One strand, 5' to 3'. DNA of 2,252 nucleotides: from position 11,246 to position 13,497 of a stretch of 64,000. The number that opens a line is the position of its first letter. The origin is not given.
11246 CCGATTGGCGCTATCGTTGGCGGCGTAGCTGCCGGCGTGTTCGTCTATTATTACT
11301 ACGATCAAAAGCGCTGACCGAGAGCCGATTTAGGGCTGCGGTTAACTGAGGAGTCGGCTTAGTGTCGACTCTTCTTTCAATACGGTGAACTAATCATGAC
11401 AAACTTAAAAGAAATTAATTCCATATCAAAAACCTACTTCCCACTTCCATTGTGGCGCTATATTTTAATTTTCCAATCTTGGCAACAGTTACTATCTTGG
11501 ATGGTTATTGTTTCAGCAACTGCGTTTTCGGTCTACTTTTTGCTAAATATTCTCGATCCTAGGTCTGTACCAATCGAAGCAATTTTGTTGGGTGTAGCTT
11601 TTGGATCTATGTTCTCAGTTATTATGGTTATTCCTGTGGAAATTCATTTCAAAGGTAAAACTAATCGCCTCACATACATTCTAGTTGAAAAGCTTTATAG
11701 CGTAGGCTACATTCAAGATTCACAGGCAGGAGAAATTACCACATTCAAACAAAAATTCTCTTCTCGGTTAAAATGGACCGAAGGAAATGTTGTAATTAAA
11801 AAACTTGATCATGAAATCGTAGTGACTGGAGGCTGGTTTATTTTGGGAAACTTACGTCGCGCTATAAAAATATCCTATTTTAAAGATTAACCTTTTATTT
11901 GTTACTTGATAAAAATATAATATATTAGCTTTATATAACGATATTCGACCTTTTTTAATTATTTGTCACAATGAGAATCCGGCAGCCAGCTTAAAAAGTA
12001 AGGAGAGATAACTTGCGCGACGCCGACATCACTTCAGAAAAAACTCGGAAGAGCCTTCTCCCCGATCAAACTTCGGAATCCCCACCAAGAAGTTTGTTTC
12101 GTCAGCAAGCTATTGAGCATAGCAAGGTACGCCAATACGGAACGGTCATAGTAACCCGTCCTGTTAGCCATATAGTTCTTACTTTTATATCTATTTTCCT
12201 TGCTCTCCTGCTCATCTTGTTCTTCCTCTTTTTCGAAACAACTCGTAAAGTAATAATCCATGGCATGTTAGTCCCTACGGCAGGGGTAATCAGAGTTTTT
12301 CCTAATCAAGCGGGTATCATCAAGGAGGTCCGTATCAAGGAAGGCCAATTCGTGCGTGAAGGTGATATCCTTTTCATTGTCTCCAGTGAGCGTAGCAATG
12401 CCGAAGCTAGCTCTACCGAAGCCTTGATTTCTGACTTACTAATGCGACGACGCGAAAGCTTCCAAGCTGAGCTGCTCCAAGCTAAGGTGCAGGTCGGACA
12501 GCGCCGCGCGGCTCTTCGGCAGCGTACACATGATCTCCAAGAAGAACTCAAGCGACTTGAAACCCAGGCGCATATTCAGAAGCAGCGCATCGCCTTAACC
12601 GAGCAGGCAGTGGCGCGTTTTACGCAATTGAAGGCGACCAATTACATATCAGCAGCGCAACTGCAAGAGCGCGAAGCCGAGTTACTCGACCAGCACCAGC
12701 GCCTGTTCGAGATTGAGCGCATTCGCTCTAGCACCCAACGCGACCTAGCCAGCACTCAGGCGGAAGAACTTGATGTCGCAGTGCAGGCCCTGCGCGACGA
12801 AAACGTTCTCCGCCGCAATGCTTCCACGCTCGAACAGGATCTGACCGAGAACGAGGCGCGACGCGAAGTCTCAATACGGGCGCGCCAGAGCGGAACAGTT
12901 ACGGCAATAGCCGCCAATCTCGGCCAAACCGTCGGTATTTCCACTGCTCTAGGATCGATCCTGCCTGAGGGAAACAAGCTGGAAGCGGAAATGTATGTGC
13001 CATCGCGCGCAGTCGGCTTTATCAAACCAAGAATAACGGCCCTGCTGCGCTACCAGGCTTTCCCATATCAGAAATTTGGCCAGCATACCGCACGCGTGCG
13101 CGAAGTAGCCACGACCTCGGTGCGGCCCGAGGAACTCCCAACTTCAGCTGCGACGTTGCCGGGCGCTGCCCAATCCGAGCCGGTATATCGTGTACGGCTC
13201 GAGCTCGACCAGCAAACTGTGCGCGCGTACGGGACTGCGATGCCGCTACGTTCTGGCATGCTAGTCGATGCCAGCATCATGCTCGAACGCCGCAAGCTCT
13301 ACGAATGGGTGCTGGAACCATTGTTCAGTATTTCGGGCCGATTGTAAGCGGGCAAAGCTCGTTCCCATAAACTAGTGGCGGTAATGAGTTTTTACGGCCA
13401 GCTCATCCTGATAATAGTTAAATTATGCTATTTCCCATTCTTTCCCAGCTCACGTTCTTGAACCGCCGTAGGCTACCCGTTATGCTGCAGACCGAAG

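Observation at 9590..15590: Apparently complete double-glycine peptide (class II microcin/bacteriocin-like) export island in a Massilia-like genome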

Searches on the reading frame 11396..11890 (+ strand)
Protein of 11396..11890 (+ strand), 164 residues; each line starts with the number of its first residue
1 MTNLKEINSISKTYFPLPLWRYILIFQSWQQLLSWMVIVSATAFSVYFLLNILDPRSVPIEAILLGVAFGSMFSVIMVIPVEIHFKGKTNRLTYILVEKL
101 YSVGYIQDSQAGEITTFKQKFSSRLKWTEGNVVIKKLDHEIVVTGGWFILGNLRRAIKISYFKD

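Call 3: search_protein_families(library=pfam, proteins=[window:11396-11890:+], max_evalue=0.1)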
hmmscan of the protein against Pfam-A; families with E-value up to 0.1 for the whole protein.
window:11396-11890:+ (164 aa): 1 family
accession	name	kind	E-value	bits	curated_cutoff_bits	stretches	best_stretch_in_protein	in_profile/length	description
PF23596.1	DUF7138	-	0.064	13.6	27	0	24-62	26-63/80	Domain of unknown function (DUF7138)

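Call 4: search_protein_families(library=ncbifam, proteins=[window:11396-11890:+], max_evalue=0.1)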
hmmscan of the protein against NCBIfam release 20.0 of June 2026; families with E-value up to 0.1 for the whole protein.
window:11396-11890:+ (164 aa): 1 family
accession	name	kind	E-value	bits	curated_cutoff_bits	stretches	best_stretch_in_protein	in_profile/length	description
NF011315.0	PRK14726.1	equivalog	0.0069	14.5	1249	1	17-91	759-833/855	protein translocase subunit SecDF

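Call 33: search_protein_representatives(protein=window:11396-11890:+)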
Query: 164 residues. Proteins with E-value up to 0.001 (for the whole library): 65; up to 1e-10: 33; up to 1e-30: 2. The best 65 are listed.
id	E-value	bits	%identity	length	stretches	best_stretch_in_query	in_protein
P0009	2.7e-43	164.1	54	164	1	10-161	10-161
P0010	8.1e-32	126.8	40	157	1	10-155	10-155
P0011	1.0e-26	110.2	40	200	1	11-157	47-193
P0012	1.5e-26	109.7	32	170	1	9-159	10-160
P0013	2.1e-25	105.9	61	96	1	72-159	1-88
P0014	6.0e-25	104.5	34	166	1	8-159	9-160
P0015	1.8e-24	102.9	36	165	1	9-157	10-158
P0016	7.3e-24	100.9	37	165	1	9-155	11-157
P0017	2.1e-23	99.5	39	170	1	9-157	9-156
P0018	3.4e-22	95.5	37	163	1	10-152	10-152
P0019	3.9e-22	95.3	31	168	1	6-161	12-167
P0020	7.9e-21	91.1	34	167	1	9-159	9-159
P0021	1.3e-20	90.4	30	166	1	8-157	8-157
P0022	1.9e-20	89.8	31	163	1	4-156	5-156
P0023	9.2e-18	81.1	33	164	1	7-157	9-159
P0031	5.0e-14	69.0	30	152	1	5-156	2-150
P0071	4.8e-04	36.5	25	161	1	19-156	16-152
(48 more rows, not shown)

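Call 36: find_homologous_proteins(query=A1, max_evalue=0.001)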
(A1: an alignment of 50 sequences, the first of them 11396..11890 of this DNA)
Query A1 (50 sequences) (164 aa, profile of the alignment): 22 proteins with E <= 0.001 among 6800 candidates.
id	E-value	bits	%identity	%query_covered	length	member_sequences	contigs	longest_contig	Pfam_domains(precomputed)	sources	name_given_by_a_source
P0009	2.4e-53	198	54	93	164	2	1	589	-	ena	-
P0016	7.7e-53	196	37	90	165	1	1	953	-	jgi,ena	-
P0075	6.4e-52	193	81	97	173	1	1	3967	-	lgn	-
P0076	1.1e-51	192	45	99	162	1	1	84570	-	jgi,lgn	jgi:hypothetical protein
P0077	3.7e-51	191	56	96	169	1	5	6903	-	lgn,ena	-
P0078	8.8e-50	186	57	99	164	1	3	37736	-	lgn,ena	-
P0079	1.2e-49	186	100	100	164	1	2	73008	-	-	-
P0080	2.1e-49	185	37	90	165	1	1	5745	-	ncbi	-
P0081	4.0e-49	184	32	86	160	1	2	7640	-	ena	-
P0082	4.9e-49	184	34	96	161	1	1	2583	-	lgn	-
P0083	5.4e-49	183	32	86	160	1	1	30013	-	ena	-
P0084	3.4e-47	178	36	95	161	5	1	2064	-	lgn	-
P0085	4.6e-47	177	74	96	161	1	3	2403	-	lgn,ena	-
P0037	9.0e-47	176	23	91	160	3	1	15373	-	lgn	-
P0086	4.2e-46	174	31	95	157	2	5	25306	-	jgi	jgi:hypothetical protein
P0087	5.2e-46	174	25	96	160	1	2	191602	-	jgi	jgi:hypothetical protein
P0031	3.5e-43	165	29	94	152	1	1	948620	-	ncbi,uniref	ncbi:hypothetical protein [Roseateles sp. LYH14W]|uniref:PH domain-containing protein n=1 Tax=Pelomo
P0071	2.1e-32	130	28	85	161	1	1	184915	-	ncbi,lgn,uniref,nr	ncbi:hypothetical protein [Pseudorhodoferax sp.]|uniref:hypothetical protein n=1 Tax=Pseudorhodofera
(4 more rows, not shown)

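Call 40: search_solved_structures(query=A1, max_evalue=10)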
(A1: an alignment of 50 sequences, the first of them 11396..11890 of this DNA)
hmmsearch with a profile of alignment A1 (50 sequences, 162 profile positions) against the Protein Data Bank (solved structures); distinct sequences matched with E-value up to 10: 19.
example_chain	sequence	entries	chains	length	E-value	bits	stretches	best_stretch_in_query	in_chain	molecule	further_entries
9o0h_B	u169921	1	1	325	0.039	16.4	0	117-134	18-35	Transcription factor ETV6,Non-receptor tyrosine-protein kinase TNK1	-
5l0p_A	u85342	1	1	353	0.056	15.9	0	117-134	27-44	Transcription factor ETV6, Transcription factor ETV6, Transcription factor ETV6, Ferric up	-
5mg3_F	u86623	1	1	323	0.058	15.8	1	27-94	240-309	Protein translocase subunit SecF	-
9e4q_A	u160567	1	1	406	0.096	15.1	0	117-134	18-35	Transcription factor ETV6,DARPin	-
7n2b_A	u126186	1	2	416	0.1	15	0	117-134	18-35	Transcription factor ETV6,Transcription factor ETV6,Transcription factor ETV6,3TEL-rigid-D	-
9rpt_C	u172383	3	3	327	0.25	13.8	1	96-143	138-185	Tail fiber protein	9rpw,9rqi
9cpl_A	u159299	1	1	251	0.37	13.2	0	117-134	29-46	2TEL/Non-receptor tyrosine-protein kinase TNK1 fusion protein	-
3sph_A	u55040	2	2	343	1.1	11.7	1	18-46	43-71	Inward-rectifier K+ channel Kir2.2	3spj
3jyc_A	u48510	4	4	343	1.1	11.7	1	18-46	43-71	Inward-rectifier K+ channel Kir2.2 | ATP-sensitive inward rectifier potassium channel 12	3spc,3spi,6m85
9sed_A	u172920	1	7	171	1.1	11.7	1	28-74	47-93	Small-conductance mechanosensitive channel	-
5kuk_A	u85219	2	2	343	1.3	11.4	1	18-46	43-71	ATP-sensitive inward rectifier potassium channel 12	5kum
6m84_A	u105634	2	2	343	1.4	11.4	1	18-46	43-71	ATP-sensitive inward rectifier potassium channel 12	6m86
8cr9_A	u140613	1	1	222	1.4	11.3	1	15-36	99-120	Heavy chain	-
9sdg_A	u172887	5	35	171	1.5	11.3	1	28-74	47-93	Small-conductance mechanosensitive channel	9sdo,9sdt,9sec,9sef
7xxf_A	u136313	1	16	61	1.5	11.2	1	18-53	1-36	Light-harvesting protein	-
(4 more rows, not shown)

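Call 42: find_encoding_contigs(protein=P0031, flank=7000, max_places=1)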
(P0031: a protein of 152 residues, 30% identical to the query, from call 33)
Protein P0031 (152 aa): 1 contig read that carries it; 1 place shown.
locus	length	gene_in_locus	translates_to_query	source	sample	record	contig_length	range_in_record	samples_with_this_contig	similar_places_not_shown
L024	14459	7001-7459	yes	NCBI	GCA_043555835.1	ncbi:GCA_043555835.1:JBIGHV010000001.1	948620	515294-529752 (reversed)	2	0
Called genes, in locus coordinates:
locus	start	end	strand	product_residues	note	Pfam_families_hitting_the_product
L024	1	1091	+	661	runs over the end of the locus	PF00072:Response_reg, PF00989:PAS, PF08448:PAS_4, PF13426:PAS_9, PF00512:HisKA, PF02518:HATPase_c, PF00072:Response_reg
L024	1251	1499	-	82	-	-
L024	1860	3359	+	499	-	PF03796:DnaB_C (faint), PF06745:ATPase, PF00006:ATP-synt_ab (faint), PF00154:RecA_N, PF06745:ATPase, PF13481:AAA_25, PF23442:DUF7125, PF13191:AAA_16 (weak), +8 more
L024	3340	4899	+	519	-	PF00512:HisKA, PF02518:HATPase_c, PF00072:Response_reg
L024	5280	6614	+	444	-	PF25919:BSH_CusB (weak), PF25917:BSH_RND (faint), PF00364:Biotin_lipoyl (faint), PF25973:BSH_CzcB (weak), PF25984:BSH_YknX (weak), PF26002:Beta-barrel_AprE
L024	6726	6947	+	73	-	-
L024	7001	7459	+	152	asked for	-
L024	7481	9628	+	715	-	PF03412:Peptidase_C39, PF00664:ABC_membrane, PF02463:SMC_N (weak), PF00005:ABC_tran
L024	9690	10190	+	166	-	PF02794:HlyC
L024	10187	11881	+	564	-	-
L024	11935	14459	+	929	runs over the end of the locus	PF00675:Peptidase_M16, PF05193:Peptidase_M16_C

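Call 43: find_encoding_contigs(protein=P0071, flank=7000, max_places=1)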
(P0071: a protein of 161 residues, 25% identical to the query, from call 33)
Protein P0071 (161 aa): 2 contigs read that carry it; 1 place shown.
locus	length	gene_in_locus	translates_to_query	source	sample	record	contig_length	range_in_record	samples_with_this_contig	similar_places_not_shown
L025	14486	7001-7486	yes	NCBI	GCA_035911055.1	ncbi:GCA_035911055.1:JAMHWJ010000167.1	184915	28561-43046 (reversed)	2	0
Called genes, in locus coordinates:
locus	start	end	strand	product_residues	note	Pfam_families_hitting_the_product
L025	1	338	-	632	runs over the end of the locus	PF02463:SMC_N, PF05621:TniB (faint), PF13191:AAA_16 (faint), PF00005:ABC_tran, PF13304:AAA_21 (faint), PF08352:oligo_HPY, PF00005:ABC_tran, PF08352:oligo_HPY, +1 more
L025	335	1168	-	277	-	PF12911:OppC_N (weak), PF00528:BPD_transp_1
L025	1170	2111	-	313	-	PF19300:BPD_transp_1_N, PF00528:BPD_transp_1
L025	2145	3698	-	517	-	PF00496:SBP_bac_5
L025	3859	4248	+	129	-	PF01042:Ribonuc_L-PSP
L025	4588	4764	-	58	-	-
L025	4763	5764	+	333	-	PF14027:Questin_oxidase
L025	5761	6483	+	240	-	-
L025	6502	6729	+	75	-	-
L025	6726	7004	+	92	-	-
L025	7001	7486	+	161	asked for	-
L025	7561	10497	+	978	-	PF00675:Peptidase_M16, PF05193:Peptidase_M16_C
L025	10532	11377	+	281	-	PF02517:Rce1-like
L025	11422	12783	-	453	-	PF01554:MatE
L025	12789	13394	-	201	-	PF09998:DUF2239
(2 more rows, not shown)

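Call 44: find_encoding_contigs(protein=P0087, flank=7000, max_places=1)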
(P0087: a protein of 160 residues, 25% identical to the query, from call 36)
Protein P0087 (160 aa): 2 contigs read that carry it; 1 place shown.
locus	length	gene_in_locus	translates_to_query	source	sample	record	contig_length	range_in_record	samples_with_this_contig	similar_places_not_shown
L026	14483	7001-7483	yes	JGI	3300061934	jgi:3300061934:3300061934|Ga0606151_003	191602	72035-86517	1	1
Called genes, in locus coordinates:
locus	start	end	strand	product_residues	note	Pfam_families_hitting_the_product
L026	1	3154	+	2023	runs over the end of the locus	PF05860:TPS, PF13018:ESPR, PF07581:Glug (faint), PF18657:YDG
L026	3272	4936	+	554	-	PF08479:POTRA_2, PF03865:ShlB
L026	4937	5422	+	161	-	-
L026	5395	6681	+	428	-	PF00067:p450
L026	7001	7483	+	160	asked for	-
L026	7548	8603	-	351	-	PF00724:Oxidored_FMN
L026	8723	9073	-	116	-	PF01022:HTH_5, PF12802:MarR_2 (weak), PF12840:HTH_20 (weak)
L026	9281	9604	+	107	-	PF00893:Multi_Drug_Res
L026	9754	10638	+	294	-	PF00248:Aldo_ket_red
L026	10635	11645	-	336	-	PF24827:AstE_AspA_cat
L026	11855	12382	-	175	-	-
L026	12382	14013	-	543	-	PF00999:Na_H_Exchanger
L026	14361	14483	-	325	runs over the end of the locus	PF13593:SBF_like, PF01758:SBF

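Call 45: find_encoding_contigs(protein=P0076, flank=7000, max_places=1)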
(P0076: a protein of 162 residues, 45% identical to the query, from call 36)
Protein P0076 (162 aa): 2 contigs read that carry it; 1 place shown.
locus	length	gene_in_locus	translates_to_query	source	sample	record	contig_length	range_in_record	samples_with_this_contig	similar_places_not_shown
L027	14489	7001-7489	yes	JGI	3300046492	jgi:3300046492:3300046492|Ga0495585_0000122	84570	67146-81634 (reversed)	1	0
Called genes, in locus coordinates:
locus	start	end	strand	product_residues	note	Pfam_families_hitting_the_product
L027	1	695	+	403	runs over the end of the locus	PF00155:Aminotran_1_2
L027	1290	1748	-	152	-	-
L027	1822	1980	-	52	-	-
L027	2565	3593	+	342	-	-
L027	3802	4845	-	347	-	PF13518:HTH_28 (weak), PF13551:HTH_29, PF00665:rve, PF13683:rve_3, PF13333:rve_2 (weak)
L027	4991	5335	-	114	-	PF17269:DUF5335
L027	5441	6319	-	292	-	PF02222:ATP-grasp, PF07478:Dala_Dala_lig_C (weak), PF21244:PurT_C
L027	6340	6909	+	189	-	-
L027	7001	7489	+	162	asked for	-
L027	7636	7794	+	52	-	-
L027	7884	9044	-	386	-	PF01370:Epimerase (weak), PF22660:RS_preATP-grasp-like, PF02222:ATP-grasp, PF07478:Dala_Dala_lig_C (weak), PF21244:PurT_C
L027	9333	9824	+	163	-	-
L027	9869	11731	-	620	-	PF00295:Glyco_hydro_28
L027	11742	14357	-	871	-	PF00295:Glyco_hydro_28, PF01095:Pectinesterase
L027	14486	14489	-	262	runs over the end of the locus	PF00657:Lipase_GDSL, PF13472:Lipase_GDSL_2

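Call 47: predict_structure(alignment_id=A2)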
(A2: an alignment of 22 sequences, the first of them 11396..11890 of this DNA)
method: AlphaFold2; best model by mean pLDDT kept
length: 164 residues; sequences in the alignment: 22
mean_pLDDT: 83.5   pTM: 0.70
mean pLDDT of the five models: 83.5, 82.7, 82.5, 82.0, 80.7
residues with pLDDT >= 90: 46; 70-90: 99; 50-70: 13; < 50: 6
segments of 3 or more residues with pLDDT < 50: 1-6
pLDDT, mean of each block of 10 residues (from residue 1): 49 83 80 88 90 79 88 85 86 90 92 92 73 91 91 87 64
secondary structure, 60 per line:
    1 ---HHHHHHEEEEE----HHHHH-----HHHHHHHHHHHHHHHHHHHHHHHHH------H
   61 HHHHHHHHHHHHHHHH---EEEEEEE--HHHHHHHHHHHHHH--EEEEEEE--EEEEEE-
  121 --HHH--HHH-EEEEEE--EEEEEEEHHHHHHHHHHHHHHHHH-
elements in order: H4-9 E10-14 H19-23 H29-53 H60-76 E80-86 H89-102 E105-111 E114-119 E132-137 E140-146 H147-163

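Call 53: fold_search(model_id=the predicted structure, library=pdb)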
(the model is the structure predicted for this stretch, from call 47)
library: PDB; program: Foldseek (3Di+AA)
matches with E <= 10: 618; with E <= 0.001: 0
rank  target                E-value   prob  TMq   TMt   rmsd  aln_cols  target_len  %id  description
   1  1vr8                  5.2e-02  0.82  0.25  0.29   6.3        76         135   13  Crystal structure of GTP binding regulator (TM1622) from Thermotoga Maritima at 1.75 A resolution (released 2005-03-15)
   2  2yh5                  6.5e-02  0.96  0.26  0.34   6.4        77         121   17  Structure of the C-terminal domain of BamC (released 2011-05-25)
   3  6y2p_B                7.8e-02  0.85  0.39  0.22   5.8       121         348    9  Escherichia coli RnlA-RnlB Toxin-Antitoxin System. (released 2021-04-14)
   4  6lys_C                1.1e-01  0.82  0.26  0.27   6.2        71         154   21  Structure of the BAM complex (released 2021-01-13)
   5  6e8a_A                1.1e-01  0.51  0.26  0.28  12.3       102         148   13  Crystal structure of DcrB from Salmonella enterica at 1.92 Angstroms resolution (released 2018-10-31)
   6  5wi2_A                1.2e-01  0.80  0.27  0.43   4.6        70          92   16  Crystal structure of the KA1 domain from human Chk1 (released 2017-10-04)
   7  4eak_A                1.3e-01  0.87  0.31  0.48   5.1        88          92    8  Co-crystal structure of an AMPK core with ATP (released 2012-06-06)
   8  9v80_A                1.3e-01  0.51  0.27  0.10   9.7       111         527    8  Cryo-EM structure of KICSTOR CCC complex (state 4) (released 2025-11-12)
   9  6y2s_B                1.7e-01  0.57  0.31  0.17   5.7       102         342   11  Escherichia coli R318A RnlA endoribonuclease (single alanine mutant of RnlA) (released 2021-03-31)
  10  7bxt_M                1.8e-01  0.35  0.31  0.27  13.3       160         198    8  The cryo-EM structure of CENP-A nucleosome in complex with CENP-C peptide and CENP-N N-terminal domain (released 2021-02-10)
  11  5wi2_B                1.9e-01  0.72  0.25  0.40   4.8        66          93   15  Crystal structure of the KA1 domain from human Chk1 (released 2017-10-04)
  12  6y2p_A                1.9e-01  0.63  0.33  0.17   4.4        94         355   11  Escherichia coli RnlA-RnlB Toxin-Antitoxin System. (released 2021-04-14)
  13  4yom_A                2.0e-01  0.60  0.29  0.40   5.4        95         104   10  Structure of SAD kinase (released 2015-12-16)
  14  6y2r_B                2.2e-01  0.47  0.31  0.17   5.8       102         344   12  Escherichia coli R255A RnlA endoribonuclease (single alanine mutant of RnlA) (released 2021-05-12)
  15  6y2r_A                2.4e-01  0.54  0.32  0.18   5.8        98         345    9  Escherichia coli R255A RnlA endoribonuclease (single alanine mutant of RnlA) (released 2021-05-12)
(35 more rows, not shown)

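Call 62: find_related_loci(query=A3, collection=genome_contigs, flank=8000)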
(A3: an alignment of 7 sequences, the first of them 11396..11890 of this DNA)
Query A3 (164 aa) in genome_contigs; peptide patterns used: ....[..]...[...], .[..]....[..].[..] (x = any residue, [..] = any of these).
39 stretches matched a pattern, but none encodes a relative of the query by tblastn (E <= 1e-3).

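Call 77: search_protein_families(library=pfam, alignment_id=A2, max_evalue=1)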
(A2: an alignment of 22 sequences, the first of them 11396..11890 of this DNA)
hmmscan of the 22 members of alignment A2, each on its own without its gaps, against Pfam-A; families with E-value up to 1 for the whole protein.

A. member 1, window:11396-11890:+ (164 aa): 2 families
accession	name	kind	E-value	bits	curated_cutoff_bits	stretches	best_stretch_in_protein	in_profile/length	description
PF23596.1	DUF7138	-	0.064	13.6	27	1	24-62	26-63/80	Domain of unknown function (DUF7138)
PF19942.4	DUF6404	-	0.1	13.4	27.6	1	25-77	43-100/115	Family of unknown function (DUF6404)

B. families by the number of members that match (of 22 scanned): 13 families
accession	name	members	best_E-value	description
PF19762.4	DUF6249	2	0.025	Domain of unknown function (DUF6249)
PF19942.4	DUF6404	2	0.038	Family of unknown function (DUF6404)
PF12666.12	PrgI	2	0.059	PrgI family protein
PF13779.11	DUF4175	2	0.098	Domain of unknown function (DUF4175)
PF01569.27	PAP2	1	0.0092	PAP2 superfamily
PF09586.16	YfhO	1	0.011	Bacterial membrane protein YfhO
PF06379.18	RhaT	1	0.014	L-rhamnose-proton symport protein (RhaT)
PF23596.1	DUF7138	1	0.064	Domain of unknown function (DUF7138)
PF18910.5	DUF5665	1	0.08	Domain of unknown function (DUF5665)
PF12679.13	ABC2_membrane_2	1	0.088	ABC-2 family transporter protein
PF00122.25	E1-E2_ATPase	1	0.11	E1-E2 ATPase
PF23627.1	LisH_WDR26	1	0.14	WDR26 Lis-homology motif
PF06305.16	LapA_dom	1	0.18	Lipopolysaccharide assembly protein A domain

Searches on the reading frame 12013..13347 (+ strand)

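Call 3: search_protein_families(library=pfam, proteins=[window:12013-13347:+], max_evalue=0.1)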
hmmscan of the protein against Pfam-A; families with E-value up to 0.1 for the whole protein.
window:12013-13347:+ (444 aa): 4 families
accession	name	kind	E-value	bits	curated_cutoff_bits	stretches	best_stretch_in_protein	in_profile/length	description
PF13437.12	HlyD_3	-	2.8e-13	50.9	22.2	1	288-384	2-95/106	HlyD family secretion protein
PF13533.13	Biotin_lipoyl_2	-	1.2e-09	38.1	29.8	1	94-122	2-30/32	Biotin-lipoyl like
PF16576.10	HlyD_D23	-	5.8e-07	29.4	30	1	212-358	51-180/214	Barrel-sandwich domain of CusB or HlyD membrane-fusion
PF00364.28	Biotin_lipoyl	-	2.3e-06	27.8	22.1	1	98-122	48-72/73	Biotin-requiring enzyme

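Call 4: search_protein_families(library=ncbifam, proteins=[window:12013-13347:+], max_evalue=0.1)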
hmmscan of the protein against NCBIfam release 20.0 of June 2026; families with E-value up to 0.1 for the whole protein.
window:12013-13347:+ (444 aa): 17 families
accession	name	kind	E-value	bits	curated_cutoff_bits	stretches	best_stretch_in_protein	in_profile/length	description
TIGR01843.1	type_I_hlyD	subfamily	9.9e-36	123.6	208.65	2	151-439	131-413/422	HlyD family type I secretion periplasmic adaptor subunit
TIGR03794.1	NHLM_micro_HlyD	equivalog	7.5e-21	74.5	156.2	1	47-435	14-417/421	NHLP bacteriocin system secretion protein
TIGR01730.1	RND_mfp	subfamily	1.9e-09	37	94.9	2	94-175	28-118/322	efflux RND transporter periplasmic adaptor subunit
TIGR00998.1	8a0101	subfamily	8.2e-09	34.8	390.8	1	57-318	6-237/334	EmrA/EmrK family multidrug efflux transporter periplasmic adaptor subunit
NF006079.0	PRK08225.1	equivalog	1.3e-06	28.4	95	1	93-123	39-69/70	acetyl-CoA carboxylase biotin carboxyl carrier protein subunit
NF007850.1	PRK10559.1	equivalog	1.5e-05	24.3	400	1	54-194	4-132/303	p-hydroxybenzoic acid efflux pump subunit AaeA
TIGR01000.1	bacteriocin_acc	subfamily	2.7e-05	23.2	258.85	1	59-160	26-125/457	bacteriocin secretion accessory protein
NF007785.0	PRK10476.1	equivalog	0.0001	21.3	376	1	58-307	16-230/347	multidrug transporter subunit MdtN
TIGR01348.1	PDHac_trf_long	equivalog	0.00021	20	552.1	1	93-187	43-137/587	dihydrolipoyllysine-residue acetyltransferase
NF008814.0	PRK11854.1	equivalog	0.00074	18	722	1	98-137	49-88/637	pyruvate dehydrogenase complex dihydrolipoyllysine-residue acetyltransferase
NF004547.1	PRK05889.1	equivalog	0.0011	19.2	75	1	93-123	40-70/71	biotin/lipoyl-binding carrier protein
NF004309.0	PRK05704.1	equivalog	0.0016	17.9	449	1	93-249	46-199/408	2-oxoglutarate dehydrogenase complex dihydrolipoyllysine-residue succinyltransferase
TIGR01347.1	sucB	equivalog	0.0025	17.1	378.65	1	93-245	44-191/404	dihydrolipoyllysine-residue succinyltransferase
NF045904.1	RND-peri-MexE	equivalog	0.0044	15.9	714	1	93-140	64-111/390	multidrug efflux RND transporter periplasmic adaptor subunit MexE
NF005117.0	PRK06549.1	equivalog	0.0055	17.3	159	0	284-315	97-128/130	acetyl-CoA carboxylase biotin carboxyl carrier protein subunit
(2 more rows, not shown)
